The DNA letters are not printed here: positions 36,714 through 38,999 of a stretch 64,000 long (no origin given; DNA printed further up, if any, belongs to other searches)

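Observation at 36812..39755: Orphan two-gene operon encoding an unusually short glycyl-radical enzyme with a non-canonical Cys loop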

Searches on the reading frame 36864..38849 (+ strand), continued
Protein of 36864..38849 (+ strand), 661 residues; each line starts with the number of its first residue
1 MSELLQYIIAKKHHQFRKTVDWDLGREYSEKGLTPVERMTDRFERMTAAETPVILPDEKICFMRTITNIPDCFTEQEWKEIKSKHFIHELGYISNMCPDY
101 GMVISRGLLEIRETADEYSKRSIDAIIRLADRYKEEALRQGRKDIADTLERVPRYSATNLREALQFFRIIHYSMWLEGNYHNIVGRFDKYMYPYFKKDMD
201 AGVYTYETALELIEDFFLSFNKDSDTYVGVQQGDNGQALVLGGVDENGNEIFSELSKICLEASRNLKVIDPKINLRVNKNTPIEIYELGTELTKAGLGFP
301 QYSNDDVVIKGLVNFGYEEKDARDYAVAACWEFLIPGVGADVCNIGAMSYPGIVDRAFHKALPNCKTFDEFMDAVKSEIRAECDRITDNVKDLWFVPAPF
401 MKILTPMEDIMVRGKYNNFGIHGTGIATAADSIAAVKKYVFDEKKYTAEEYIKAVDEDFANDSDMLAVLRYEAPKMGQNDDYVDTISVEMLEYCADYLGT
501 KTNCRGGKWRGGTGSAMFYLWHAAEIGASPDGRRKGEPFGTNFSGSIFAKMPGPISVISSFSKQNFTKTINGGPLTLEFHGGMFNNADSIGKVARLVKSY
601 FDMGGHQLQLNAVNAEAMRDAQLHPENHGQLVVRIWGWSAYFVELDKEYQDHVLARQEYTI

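Call 69: find_encoding_contigs(protein=P0240, flank=8000, max_places=4)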
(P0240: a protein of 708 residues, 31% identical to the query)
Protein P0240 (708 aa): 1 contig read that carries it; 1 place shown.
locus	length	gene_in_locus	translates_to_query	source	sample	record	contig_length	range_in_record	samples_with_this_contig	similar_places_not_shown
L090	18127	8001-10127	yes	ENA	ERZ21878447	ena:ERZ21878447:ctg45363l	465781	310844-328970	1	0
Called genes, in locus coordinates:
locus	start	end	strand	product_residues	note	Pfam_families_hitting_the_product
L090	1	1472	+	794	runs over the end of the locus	PF02706:Wzz, PF13807:GNVR, PF01656:CbiA (weak), PF06564:CBP_BcsQ (weak), PF09140:MipZ (weak), PF10609:ParA, PF13614:AAA_31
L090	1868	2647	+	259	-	PF03237:Terminase_6N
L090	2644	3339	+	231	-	-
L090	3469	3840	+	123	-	PF13366:PDDEXK_3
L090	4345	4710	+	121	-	PF08780:NTase_sub_bind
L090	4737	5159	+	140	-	PF08780:NTase_sub_bind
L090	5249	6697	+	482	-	PF01266:DAO (weak), PF13450:NAD_binding_8, PF01593:Amino_oxidase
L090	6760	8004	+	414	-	PF01943:Polysacc_synt, PF13440:Polysacc_synt_3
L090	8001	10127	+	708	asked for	PF02901:PFL-like, PF01228:Gly_radical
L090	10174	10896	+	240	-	PF04055:Radical_SAM, PF13353:Fer4_12 (weak)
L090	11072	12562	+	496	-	PF13439:Glyco_transf_4, PF13579:Glyco_trans_4_4, PF00534:Glycos_transf_1, PF13692:Glyco_trans_1_4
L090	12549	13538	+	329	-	PF00535:Glycos_transf_2, PF13641:Glyco_tranf_2_3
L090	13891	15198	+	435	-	-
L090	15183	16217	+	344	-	PF13524:Glyco_trans_1_2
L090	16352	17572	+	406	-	PF13439:Glyco_transf_4, PF13579:Glyco_trans_4_4, PF00534:Glycos_transf_1, PF13692:Glyco_trans_1_4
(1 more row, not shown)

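Call 72: find_related_loci(query=A3, collection=metagenome_contigs, flank=8000)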
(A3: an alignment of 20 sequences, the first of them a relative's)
Query A3 (689 aa) in metagenome_contigs; peptide patterns used: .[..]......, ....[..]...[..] (x = any residue, [..] = any of these).
600 stretches matched a pattern (row limit reached: there are more); 572 encode a relative of the query (tblastn E <= 1e-3); the best 80 are kept; 80 distinct loci.
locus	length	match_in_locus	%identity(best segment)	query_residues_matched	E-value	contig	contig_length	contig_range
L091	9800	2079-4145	84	1-689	0e+0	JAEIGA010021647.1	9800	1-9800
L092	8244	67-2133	77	1-689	0e+0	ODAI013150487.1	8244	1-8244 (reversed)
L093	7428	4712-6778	75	1-689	0e+0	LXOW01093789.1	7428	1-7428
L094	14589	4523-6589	75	1-689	0e+0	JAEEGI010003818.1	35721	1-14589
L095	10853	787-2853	75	1-689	0e+0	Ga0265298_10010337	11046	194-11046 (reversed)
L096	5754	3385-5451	74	1-689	0e+0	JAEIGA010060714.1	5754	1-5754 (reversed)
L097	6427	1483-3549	63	1-689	0e+0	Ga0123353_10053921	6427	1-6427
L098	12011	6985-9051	62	1-689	0e+0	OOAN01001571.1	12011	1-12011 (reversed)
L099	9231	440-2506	62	1-689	0e+0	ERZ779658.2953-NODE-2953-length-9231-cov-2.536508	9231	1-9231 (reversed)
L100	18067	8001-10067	62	1-689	0e+0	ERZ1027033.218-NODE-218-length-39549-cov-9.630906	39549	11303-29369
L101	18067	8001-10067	62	1-689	0e+0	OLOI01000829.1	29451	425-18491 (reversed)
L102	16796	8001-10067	62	1-689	0e+0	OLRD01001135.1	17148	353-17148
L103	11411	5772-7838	62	1-689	0e+0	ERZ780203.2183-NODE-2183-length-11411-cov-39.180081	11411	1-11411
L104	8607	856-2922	62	1-689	0e+0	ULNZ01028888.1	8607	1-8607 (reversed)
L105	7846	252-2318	62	1-689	0e+0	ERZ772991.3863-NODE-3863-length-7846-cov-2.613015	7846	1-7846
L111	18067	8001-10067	62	1-689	0e+0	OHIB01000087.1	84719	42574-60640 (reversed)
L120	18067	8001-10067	58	1-689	0e+0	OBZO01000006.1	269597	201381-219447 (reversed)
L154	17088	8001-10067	51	1-686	0e+0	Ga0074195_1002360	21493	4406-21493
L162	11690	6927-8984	50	1-689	0e+0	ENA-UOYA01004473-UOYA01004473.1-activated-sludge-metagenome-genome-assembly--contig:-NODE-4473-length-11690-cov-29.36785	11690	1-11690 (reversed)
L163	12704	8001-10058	50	1-689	0e+0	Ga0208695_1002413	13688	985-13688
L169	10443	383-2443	50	1-689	0e+0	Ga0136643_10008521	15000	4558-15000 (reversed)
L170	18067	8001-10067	61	1-689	0e+0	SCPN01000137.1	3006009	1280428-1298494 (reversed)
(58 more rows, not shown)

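Call 75: search_protein_families(library=pfam, proteins=[L111:15504-16628:+, L097:3586-4902:+, L170:6125-7111:-, L120:12565-14637:+, L163:11014-12057:+, L162:5319-6839:+, L162:3399-4355:+, L154:10127-12367:+, L169:7226-8149:-], max_evalue=0.00001)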
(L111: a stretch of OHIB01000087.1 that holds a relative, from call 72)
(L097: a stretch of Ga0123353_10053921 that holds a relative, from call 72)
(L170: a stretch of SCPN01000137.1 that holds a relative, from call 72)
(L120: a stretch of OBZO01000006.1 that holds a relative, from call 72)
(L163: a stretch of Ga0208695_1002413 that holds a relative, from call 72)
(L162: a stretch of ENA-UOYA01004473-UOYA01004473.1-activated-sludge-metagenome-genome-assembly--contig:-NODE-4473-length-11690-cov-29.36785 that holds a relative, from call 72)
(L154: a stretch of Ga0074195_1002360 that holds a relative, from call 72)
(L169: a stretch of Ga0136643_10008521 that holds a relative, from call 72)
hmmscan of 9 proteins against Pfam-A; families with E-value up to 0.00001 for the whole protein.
L111:15504-16628:+ (375 aa): 1 family
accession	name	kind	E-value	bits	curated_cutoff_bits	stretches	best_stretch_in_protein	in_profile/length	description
PF01263.26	Aldose_epim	-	5.7e-87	292.3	27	1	41-371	1-299/299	Aldose 1-epimerase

L097:3586-4902:+ (439 aa): 2 families
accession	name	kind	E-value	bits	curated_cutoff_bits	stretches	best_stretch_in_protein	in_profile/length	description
PF00083.30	Sugar_tr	-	6.2e-103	345.5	22.3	1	12-436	1-451/452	Sugar (and other) transporter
PF07690.21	MFS_1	-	2.2e-33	116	33.4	1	17-387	2-344/347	Major Facilitator Superfamily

L170:6125-7111:- (329 aa): 2 families
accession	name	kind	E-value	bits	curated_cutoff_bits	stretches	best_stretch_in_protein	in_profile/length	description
PF00392.27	GntR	-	3.3e-08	33.5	27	1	12-74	2-64/64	Bacterial regulatory proteins, gntR family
PF13377.12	Peripla_BP_3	-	9.9e-08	32.7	26.5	1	203-311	17-143/167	Periplasmic binding protein-like domain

L120:12565-14637:+ (691 aa): 3 families
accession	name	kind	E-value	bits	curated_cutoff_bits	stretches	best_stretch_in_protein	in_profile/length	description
PF07944.18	Beta-AFase-like_GH127_cat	-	8.7e-95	318.3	24.9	1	39-474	1-374/376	Beta-L-arabinofuranosidase, GH127 catalytic domain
PF20736.2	Glyco_hydro127M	-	1.5e-23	83.2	24.2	1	486-596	2-95/95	Beta-L-arabinofuranosidase, GH127 middle domain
PF20737.2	Glyco_hydro127C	-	4.7e-18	65.1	23.7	1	598-689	1-71/71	Glycoside hydrolase family 127 C-terminal domain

L163:11014-12057:+ (348 aa): 4 families
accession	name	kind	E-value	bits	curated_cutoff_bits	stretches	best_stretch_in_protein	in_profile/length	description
PF00532.27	Peripla_BP_1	-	3.3e-27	96.1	22.2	1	69-320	2-263/281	Periplasmic binding proteins and sugar binding domain of LacI family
PF13377.12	Peripla_BP_3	-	3.3e-23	83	26.5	1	179-341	1-167/167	Periplasmic binding protein-like domain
PF00356.27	LacI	-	4.8e-12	45.9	27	1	12-55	1-44/46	Bacterial regulatory proteins, lacI family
PF13407.12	Peripla_BP_4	-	7e-09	36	35.1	1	71-287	1-220/258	Periplasmic binding protein domain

L162:5319-6839:+ (507 aa): 3 families
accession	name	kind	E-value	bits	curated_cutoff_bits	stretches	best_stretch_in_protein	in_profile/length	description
PF00005.33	ABC_tran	-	5.2e-52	176.5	25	2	31-180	1-137/137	ABC transporter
PF13304.12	AAA_21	-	1.8e-10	41.8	27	0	43-99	1-49/304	AAA domain, putative AbiEii toxin, Type IV TA system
PF13604.12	AAA_30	-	8.2e-06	26.1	27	0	380-460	54-121/191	AAA domain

L162:3399-4355:+ (319 aa): 1 family
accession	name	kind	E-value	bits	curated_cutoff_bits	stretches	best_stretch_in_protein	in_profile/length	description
PF02653.21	BPD_transp_2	-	6.7e-36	124.2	26.8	1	36-300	1-268/269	Branched-chain amino acid transport system / permease component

L154:10127-12367:+ (747 aa): 1 family
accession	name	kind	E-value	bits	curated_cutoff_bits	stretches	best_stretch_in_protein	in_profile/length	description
PF02065.24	Melibiase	-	8.5e-07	28.7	27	1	305-385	94-174/347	Melibiase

L169:7226-8149:- (308 aa): 1 family
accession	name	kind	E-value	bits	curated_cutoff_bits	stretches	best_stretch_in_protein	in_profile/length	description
PF00528.27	BPD_transp_1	-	2.4e-11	44.1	26.4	1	100-299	2-175/184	Binding-protein-dependent transport system inner membrane component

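Call 78: search_protein_families(library=pfam, alignment_id=A4, max_evalue=0.00001)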
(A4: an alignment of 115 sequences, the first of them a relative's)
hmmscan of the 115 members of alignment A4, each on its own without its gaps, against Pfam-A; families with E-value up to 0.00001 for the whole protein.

A. member 1, L091:8765-9532:+ (256 aa): 2 families
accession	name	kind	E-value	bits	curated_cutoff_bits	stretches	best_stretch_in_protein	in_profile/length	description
PF08378.17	NERD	-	2.4e-30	105.7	22.1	1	27-146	2-111/111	Nuclease-related domain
PF01396.24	Zn_ribbon_Top1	-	1.3e-16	60.5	32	1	222-254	2-34/39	Topoisomerase DNA binding C4 zinc finger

B. families by the number of members that match (of 115 scanned): 101 families (the first 25 are shown)
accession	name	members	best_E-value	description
PF07690.21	MFS_1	16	1e-43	Major Facilitator Superfamily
PF00083.30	Sugar_tr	15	1.2e-115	Sugar (and other) transporter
PF01263.26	Aldose_epim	9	1.9e-93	Aldose 1-epimerase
PF13377.12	Peripla_BP_3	9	5.2e-27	Periplasmic binding protein-like domain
PF02065.24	Melibiase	7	5.5e-104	Melibiase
PF07944.18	Beta-AFase-like_GH127_cat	6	1.3e-105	Beta-L-arabinofuranosidase, GH127 catalytic domain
PF13407.12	Peripla_BP_4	6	1.2e-56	Periplasmic binding protein domain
PF00532.27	Peripla_BP_1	6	2.7e-32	Periplasmic binding proteins and sugar binding domain of LacI family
PF20736.2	Glyco_hydro127M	6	1.1e-26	Beta-L-arabinofuranosidase, GH127 middle domain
PF20737.2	Glyco_hydro127C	5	1.3e-22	Glycoside hydrolase family 127 C-terminal domain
PF00005.33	ABC_tran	4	7.2e-55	ABC transporter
PF00356.27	LacI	4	8.6e-18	Bacterial regulatory proteins, lacI family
PF00392.27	GntR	4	1.4e-09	Bacterial regulatory proteins, gntR family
PF01229.23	Glyco_hydro_39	3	1.6e-23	Glycosyl hydrolases family 39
PF20620.4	DUF6805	3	8.2e-19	Family of unknown function (DUF6805)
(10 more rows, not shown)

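Call 88: find_encoding_contigs(protein=P0245, flank=7000, max_places=3)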
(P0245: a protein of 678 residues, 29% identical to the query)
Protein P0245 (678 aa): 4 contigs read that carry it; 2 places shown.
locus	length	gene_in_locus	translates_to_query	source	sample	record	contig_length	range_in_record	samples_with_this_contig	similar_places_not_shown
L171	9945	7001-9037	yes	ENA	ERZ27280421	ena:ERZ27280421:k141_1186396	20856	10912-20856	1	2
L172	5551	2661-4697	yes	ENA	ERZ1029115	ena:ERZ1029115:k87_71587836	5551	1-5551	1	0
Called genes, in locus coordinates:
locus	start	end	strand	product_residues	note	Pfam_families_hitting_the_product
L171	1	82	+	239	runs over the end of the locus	PF02397:Bac_transf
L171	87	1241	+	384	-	PF09314:DUF1972, PF13439:Glyco_transf_4 (faint), PF00534:Glycos_transf_1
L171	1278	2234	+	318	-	PF00535:Glycos_transf_2, PF13641:Glyco_tranf_2_3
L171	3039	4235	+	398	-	-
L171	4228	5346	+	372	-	PF13450:NAD_binding_8, PF01593:Amino_oxidase (weak), PF03275:GLF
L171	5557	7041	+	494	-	PF01943:Polysacc_synt, PF13440:Polysacc_synt_3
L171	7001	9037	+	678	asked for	PF02901:PFL-like, PF01228:Gly_radical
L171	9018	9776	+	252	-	PF13353:Fer4_12, PF04055:Radical_SAM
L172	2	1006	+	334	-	?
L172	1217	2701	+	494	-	PF01943:Polysacc_synt, PF13440:Polysacc_synt_3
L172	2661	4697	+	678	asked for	PF02901:PFL-like, PF01228:Gly_radical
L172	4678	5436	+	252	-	PF13353:Fer4_12, PF04055:Radical_SAM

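Call 89: find_encoding_contigs(protein=P0166, flank=7000, max_places=3)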
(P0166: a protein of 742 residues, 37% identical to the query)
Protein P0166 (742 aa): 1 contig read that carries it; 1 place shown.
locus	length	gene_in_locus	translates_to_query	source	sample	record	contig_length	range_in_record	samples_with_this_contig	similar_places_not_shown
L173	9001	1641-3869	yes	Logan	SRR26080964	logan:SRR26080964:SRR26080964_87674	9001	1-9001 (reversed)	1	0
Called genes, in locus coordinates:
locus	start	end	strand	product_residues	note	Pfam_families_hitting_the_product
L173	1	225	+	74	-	?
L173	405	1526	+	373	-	PF08323:Glyco_transf_5 (weak), PF13439:Glyco_transf_4, PF00534:Glycos_transf_1, PF13692:Glyco_trans_1_4, PF13524:Glyco_trans_1_2 (weak)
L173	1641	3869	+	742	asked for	PF02901:PFL-like, PF01228:Gly_radical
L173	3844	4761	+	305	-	PF13353:Fer4_12, PF04055:Radical_SAM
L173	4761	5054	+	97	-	-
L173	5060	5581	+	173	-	-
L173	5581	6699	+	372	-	PF04230:PS_pyruv_trans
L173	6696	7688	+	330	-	PF01663:Phosphodiest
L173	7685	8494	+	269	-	PF02353:CMAS (weak), PF05175:MTS, PF06325:PrmA, PF13489:Methyltransf_23, PF08241:Methyltransf_11, PF08242:Methyltransf_12, PF13649:Methyltransf_25, PF13847:Methyltransf_31, +2 more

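Call 93: predict_structure(alignment_id=A5)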
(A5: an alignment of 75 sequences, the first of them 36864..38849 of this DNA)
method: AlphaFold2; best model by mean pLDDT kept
length: 661 residues; sequences in the alignment: 75
mean_pLDDT: 95.0   pTM: 0.93
mean pLDDT of the five models: 95.0, 93.6, 93.6, 92.5, 92.3
residues with pLDDT >= 90: 594; 70-90: 64; 50-70: 3; < 50: 0
segments of 3 or more residues with pLDDT < 50: none
pLDDT, mean of each block of 10 residues (from residue 1): 93 96 98 98 98 96 95 97 95 93 98 97 98 98 98 98 98 93 95 98 98 97 84 87 96 98 95 97 97 92 98 98 93 95 95 98 98 99 97 95 90 94 97 99 98 98 96 96 98 97 97 93 95 93 89 94 96 93 86 97 97 92 93 88 92 83 57
secondary structure, 60 per line:
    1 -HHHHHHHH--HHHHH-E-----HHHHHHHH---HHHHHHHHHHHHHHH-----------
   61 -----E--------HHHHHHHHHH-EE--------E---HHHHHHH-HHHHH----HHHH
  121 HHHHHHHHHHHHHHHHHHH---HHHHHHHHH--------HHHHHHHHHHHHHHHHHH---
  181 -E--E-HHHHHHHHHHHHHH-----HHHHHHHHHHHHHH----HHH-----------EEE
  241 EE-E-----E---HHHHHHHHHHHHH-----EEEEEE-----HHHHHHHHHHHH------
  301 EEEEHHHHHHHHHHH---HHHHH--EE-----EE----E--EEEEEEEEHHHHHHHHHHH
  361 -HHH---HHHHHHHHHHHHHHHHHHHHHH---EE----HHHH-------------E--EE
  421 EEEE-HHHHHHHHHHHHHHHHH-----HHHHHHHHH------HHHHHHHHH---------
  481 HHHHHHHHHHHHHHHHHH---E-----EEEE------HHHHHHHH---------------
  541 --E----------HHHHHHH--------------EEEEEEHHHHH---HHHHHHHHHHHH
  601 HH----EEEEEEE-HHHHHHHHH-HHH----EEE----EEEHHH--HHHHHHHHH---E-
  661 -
elements in order: H2-9 H12-16 H24-31 H35-49 H75-84 H100-106 H108-112 H117-139 H143-151 H160-177 H187-200 H206-219 E238-242 H254-266 E272-277 H283-294 E301-304 H305-315 H319-323 E342-349 H350-360 H368-389 H399-402 E419-424 H426-442 H448-456 H463-471 H481-498 E508-511 H518-525 H554-560 E575-580 H581-585 H589-602 E607-613 H615-623 E632-634 E639-641 H647-655
